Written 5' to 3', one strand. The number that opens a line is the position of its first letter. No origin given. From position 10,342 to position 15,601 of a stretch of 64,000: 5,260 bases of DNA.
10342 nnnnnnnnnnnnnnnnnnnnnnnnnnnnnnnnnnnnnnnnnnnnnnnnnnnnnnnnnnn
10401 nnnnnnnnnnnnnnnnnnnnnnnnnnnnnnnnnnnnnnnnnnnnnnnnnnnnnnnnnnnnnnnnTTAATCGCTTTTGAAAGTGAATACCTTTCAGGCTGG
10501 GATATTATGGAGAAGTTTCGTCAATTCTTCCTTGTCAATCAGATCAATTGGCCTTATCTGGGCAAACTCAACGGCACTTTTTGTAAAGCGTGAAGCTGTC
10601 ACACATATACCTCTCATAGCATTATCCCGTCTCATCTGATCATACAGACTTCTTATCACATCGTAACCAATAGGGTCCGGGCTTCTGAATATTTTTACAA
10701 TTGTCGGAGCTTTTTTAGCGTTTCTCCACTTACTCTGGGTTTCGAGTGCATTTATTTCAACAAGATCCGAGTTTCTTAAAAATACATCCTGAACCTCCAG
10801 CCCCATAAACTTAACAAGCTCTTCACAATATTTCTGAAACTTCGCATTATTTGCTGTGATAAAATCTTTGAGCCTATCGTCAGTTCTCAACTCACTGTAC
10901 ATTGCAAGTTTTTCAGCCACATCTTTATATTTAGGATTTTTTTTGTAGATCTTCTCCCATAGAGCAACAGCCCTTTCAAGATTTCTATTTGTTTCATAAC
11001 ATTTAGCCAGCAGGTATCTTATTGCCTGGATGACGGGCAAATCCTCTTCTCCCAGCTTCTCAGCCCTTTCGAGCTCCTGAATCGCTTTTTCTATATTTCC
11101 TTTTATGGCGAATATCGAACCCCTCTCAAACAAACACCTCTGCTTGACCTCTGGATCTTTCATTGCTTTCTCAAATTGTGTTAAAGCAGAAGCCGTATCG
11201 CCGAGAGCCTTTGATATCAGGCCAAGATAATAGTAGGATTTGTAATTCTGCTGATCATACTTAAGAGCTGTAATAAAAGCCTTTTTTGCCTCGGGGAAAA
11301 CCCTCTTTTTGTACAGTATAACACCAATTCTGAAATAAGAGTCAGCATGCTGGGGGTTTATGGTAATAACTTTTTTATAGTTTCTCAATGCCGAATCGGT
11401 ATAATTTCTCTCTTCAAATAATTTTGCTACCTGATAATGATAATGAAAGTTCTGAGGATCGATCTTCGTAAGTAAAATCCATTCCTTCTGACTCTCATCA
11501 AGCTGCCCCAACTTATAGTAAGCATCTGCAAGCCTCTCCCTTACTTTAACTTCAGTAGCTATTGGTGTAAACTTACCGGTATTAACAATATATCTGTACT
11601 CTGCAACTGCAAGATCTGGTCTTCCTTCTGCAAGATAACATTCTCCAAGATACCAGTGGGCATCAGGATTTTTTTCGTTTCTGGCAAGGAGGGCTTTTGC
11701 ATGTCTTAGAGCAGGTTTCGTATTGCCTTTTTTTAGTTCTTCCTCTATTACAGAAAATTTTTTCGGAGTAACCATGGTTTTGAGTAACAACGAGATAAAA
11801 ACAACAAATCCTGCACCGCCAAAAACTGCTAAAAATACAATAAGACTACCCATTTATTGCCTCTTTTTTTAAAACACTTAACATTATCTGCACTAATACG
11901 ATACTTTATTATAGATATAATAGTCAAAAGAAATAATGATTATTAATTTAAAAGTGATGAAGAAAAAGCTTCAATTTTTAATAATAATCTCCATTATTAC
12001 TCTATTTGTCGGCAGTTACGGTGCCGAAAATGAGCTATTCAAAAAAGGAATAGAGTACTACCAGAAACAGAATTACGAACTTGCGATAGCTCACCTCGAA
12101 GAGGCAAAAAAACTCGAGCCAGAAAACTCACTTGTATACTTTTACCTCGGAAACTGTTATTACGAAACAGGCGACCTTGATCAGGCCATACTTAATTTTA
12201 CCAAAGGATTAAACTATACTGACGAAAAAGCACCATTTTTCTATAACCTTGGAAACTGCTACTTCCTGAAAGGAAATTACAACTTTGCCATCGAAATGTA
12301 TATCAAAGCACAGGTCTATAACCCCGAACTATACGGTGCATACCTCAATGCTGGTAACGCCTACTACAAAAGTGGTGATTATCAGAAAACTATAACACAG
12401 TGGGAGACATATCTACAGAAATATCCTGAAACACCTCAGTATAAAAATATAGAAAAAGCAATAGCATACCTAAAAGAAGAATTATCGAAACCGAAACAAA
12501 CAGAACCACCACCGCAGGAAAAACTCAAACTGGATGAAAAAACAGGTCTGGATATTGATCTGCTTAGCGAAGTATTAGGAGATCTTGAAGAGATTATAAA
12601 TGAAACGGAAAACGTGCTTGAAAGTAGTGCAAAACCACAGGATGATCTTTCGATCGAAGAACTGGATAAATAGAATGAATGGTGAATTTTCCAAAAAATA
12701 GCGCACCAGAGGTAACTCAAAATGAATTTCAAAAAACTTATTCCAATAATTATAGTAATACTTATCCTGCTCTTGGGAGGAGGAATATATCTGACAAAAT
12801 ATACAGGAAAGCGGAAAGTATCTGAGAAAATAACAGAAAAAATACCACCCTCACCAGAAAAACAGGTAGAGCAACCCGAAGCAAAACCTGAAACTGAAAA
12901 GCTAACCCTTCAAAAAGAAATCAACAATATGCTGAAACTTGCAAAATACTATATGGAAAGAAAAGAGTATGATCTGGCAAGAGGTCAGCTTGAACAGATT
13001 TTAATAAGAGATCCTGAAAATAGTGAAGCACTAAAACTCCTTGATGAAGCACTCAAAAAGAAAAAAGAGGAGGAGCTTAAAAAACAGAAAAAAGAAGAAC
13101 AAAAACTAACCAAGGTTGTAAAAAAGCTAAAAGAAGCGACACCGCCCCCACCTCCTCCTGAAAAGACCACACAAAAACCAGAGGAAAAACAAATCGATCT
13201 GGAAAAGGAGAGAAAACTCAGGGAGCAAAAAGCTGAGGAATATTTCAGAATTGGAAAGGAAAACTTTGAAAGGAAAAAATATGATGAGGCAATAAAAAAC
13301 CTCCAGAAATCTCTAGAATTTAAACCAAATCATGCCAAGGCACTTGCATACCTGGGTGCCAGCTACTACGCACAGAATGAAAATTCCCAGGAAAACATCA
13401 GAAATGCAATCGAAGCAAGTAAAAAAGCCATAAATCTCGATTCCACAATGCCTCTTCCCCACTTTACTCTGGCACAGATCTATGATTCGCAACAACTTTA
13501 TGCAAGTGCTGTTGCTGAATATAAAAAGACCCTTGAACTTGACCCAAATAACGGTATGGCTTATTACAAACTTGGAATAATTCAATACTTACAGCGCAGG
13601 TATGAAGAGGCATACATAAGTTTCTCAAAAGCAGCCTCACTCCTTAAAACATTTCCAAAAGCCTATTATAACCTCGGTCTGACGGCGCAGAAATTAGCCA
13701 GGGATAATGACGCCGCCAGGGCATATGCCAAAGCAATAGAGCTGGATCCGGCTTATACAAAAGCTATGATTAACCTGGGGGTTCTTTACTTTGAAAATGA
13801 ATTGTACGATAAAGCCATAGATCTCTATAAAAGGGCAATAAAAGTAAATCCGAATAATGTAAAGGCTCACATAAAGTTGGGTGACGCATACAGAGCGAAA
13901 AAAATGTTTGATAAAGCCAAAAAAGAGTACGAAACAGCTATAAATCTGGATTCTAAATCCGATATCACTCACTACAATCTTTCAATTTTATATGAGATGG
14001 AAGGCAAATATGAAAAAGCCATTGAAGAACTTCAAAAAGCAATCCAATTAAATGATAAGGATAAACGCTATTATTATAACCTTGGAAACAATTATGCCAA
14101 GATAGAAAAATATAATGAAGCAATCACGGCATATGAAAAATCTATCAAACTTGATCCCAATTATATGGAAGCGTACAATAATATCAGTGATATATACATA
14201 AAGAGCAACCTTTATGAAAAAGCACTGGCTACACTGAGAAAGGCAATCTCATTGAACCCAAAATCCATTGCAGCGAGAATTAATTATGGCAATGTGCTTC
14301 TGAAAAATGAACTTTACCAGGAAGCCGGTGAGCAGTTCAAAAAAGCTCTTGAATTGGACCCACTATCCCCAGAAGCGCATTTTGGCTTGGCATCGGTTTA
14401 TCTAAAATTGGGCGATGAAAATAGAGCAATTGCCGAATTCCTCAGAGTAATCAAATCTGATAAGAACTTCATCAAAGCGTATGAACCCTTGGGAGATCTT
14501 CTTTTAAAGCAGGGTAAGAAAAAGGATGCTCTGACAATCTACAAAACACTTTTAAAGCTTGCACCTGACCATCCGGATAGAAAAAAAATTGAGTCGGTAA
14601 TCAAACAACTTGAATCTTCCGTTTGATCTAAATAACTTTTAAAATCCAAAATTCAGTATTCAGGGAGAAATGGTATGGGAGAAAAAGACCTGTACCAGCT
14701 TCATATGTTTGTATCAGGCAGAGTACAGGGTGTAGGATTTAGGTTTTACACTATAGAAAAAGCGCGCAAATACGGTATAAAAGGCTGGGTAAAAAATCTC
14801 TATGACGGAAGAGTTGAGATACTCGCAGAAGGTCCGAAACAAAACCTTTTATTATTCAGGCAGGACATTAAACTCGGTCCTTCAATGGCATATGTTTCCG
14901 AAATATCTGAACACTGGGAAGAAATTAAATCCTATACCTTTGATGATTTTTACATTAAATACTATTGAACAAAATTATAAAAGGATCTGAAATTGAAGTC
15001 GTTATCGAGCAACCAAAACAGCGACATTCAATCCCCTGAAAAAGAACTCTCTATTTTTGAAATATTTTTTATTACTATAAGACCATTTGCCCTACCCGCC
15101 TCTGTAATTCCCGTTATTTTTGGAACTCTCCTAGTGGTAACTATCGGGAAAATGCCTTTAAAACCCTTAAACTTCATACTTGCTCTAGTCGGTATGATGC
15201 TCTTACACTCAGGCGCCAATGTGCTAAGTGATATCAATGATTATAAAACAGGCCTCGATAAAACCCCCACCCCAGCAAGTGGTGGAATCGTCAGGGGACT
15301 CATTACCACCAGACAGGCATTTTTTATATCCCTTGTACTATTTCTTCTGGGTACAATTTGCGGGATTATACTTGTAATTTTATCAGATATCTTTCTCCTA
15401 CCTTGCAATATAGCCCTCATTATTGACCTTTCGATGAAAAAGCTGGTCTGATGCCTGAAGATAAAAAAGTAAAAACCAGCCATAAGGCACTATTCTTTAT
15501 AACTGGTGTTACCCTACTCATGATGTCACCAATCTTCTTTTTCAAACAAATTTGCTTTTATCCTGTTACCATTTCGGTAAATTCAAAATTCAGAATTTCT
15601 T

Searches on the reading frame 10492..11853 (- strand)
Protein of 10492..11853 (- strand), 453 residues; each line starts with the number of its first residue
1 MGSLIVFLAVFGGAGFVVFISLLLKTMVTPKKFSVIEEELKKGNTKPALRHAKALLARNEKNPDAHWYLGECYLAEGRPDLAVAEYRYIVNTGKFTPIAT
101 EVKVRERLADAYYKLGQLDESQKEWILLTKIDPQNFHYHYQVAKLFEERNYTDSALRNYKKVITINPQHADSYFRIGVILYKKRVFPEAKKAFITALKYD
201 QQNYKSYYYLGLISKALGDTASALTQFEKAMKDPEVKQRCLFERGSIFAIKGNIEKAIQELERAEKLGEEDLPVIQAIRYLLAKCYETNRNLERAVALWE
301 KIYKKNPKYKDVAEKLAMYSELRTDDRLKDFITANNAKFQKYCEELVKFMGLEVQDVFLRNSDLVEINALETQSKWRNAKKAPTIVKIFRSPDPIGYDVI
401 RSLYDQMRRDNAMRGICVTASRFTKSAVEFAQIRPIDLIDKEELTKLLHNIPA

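Call 39: search_protein_families(library=pfam, proteins=[window:10492-11853:-], max_evalue=0.00001)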
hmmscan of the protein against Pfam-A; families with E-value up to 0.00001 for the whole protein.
window:10492-11853:- (453 aa): 13 families
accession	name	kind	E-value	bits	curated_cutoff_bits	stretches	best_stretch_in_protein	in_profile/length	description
PF13432.12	TPR_16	-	3.5e-26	91.7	32.7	1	39-89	7-57/65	Tetratricopeptide repeat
PF07719.23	TPR_2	-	5e-25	86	27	0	205-232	2-29/34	Tetratricopeptide repeat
PF14559.12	TPR_19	-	1.4e-22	80.2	25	1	40-84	2-46/68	Tetratricopeptide repeat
PF13414.12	TPR_11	-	9.4e-20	70.5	26.8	0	152-183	10-41/42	TPR repeat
PF13181.12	TPR_8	-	2.8e-17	61.8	25.7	0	239-267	2-30/34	Tetratricopeptide repeat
PF13428.12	TPR_14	-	9.8e-17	60.2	23.5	0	278-317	3-42/44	Tetratricopeptide repeat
PF13431.12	TPR_17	-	9.1e-16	57.2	24.4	0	193-224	2-33/34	Tetratricopeptide repeat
PF00515.34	TPR_1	-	8.9e-15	54.2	27.8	0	170-203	1-34/34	Tetratricopeptide repeat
PF13174.12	TPR_6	-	2.5e-14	53.3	26.3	0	280-308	4-32/33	Tetratricopeptide repeat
PF04471.18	Mrr_cat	-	1e-12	48.6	21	1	336-448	6-115/115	Restriction endonuclease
PF13424.12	TPR_12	-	1.6e-08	35.1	30.1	0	171-230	4-64/77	Tetratricopeptide repeat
PF12895.13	ANAPC3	-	1.4e-07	32.1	27.2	0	42-120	2-74/82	Anaphase-promoting complex, cyclosome, subunit 3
PF12569.14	NatA_aux_su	-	3.3e-07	30.1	33.3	0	206-271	194-259/515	N-terminal acetyltransferase A, auxiliary subunit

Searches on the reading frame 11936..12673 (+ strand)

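Call 39: search_protein_families(library=pfam, proteins=[window:11936-12673:+], max_evalue=0.00001)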
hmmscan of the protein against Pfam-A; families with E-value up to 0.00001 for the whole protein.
window:11936-12673:+ (245 aa): 13 families
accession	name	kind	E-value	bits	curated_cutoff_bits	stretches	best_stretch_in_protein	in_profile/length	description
PF07719.23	TPR_2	-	2e-21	74.7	27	0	67-94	3-30/34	Tetratricopeptide repeat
PF00515.34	TPR_1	-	3.7e-21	74.4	27.8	1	101-131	3-33/34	Tetratricopeptide repeat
PF13414.12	TPR_11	-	8.3e-17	61.1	26.8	3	40-79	3-42/42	TPR repeat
PF13432.12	TPR_16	-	1.3e-13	51.5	32.7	1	36-85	2-51/65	Tetratricopeptide repeat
PF14559.12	TPR_19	-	1.2e-12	48.4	25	1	43-85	3-45/68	Tetratricopeptide repeat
PF13181.12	TPR_8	-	1.6e-11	43.9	25.7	0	35-64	5-34/34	Tetratricopeptide repeat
PF13174.12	TPR_6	-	2.4e-11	44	26.3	0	135-166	2-33/33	Tetratricopeptide repeat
PF13424.12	TPR_12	-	9.2e-11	42.2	30.1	0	41-93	13-73/77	Tetratricopeptide repeat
PF13176.12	TPR_7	-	5.4e-10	39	27.9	0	103-131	3-33/36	Tetratricopeptide repeat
PF13431.12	TPR_17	-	2.3e-08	34.1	24.4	0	59-85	7-33/34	Tetratricopeptide repeat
PF13428.12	TPR_14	-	6.9e-08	32.9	23.5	0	39-73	9-43/44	Tetratricopeptide repeat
PF12895.13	ANAPC3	-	8.9e-07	29.5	27.2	0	44-122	2-79/82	Anaphase-promoting complex, cyclosome, subunit 3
PF13371.12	TPR_9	-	2.2e-06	28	35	0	118-176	14-72/73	Tetratricopeptide repeat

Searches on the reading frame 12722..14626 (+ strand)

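Call 39: search_protein_families(library=pfam, proteins=[window:12722-14626:+], max_evalue=0.00001)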
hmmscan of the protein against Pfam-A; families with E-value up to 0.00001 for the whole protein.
window:12722-14626:+ (634 aa): 22 families
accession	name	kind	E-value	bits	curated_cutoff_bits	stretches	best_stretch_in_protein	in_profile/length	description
PF07719.23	TPR_2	-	2.5e-76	246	27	3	449-481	2-34/34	Tetratricopeptide repeat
PF13414.12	TPR_11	-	2.3e-73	242.1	26.8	7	356-390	4-38/42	TPR repeat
PF00515.34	TPR_1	-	2.8e-63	207.8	27.8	3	347-379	2-34/34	Tetratricopeptide repeat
PF13181.12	TPR_8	-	2.1e-60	196.2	25.7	2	449-481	2-34/34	Tetratricopeptide repeat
PF13431.12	TPR_17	-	5.1e-54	176.5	24.4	1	539-570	2-33/34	Tetratricopeptide repeat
PF13432.12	TPR_16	-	1.4e-53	179.3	32.7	4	523-579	4-60/65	Tetratricopeptide repeat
PF14559.12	TPR_19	-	1.4e-48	163.5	25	3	526-582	1-57/68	Tetratricopeptide repeat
PF13428.12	TPR_14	-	4.6e-42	138.5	23.5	0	351-388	6-43/44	Tetratricopeptide repeat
PF13424.12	TPR_12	-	3.9e-36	123.5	30.1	4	416-478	5-75/77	Tetratricopeptide repeat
PF13174.12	TPR_6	-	2.6e-27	94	26.3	0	348-378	2-32/33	Tetratricopeptide repeat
PF23914.1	TPR_CcmH_CycH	-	1.4e-24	87.2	42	0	522-620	56-157/158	Cytochrome c-type biogenesis protein H TPR domain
PF12895.13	ANAPC3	-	2.5e-24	85.8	27.2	0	420-473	29-81/82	Anaphase-promoting complex, cyclosome, subunit 3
PF13176.12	TPR_7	-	3.3e-24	83.3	27.9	0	348-379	1-34/36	Tetratricopeptide repeat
PF25063.1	ARM_TT21_C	-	2.5e-21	76.9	35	0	488-570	101-184/209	Tetratricopeptide repeat protein 21 C-terminal ARM domain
PF13371.12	TPR_9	-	3e-13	50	35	0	490-553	3-66/73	Tetratricopeptide repeat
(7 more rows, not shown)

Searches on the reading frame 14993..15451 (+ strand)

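Call 81: search_protein_families(library=pfam, proteins=[window:14993-15451:+], max_evalue=0.0001)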
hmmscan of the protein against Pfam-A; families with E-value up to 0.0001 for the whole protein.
window:14993-15451:+ (152 aa): 1 family
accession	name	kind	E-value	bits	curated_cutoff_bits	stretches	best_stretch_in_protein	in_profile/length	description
PF01040.23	UbiA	-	2.6e-10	40.5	34.2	1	38-131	2-91/250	UbiA prenyltransferase family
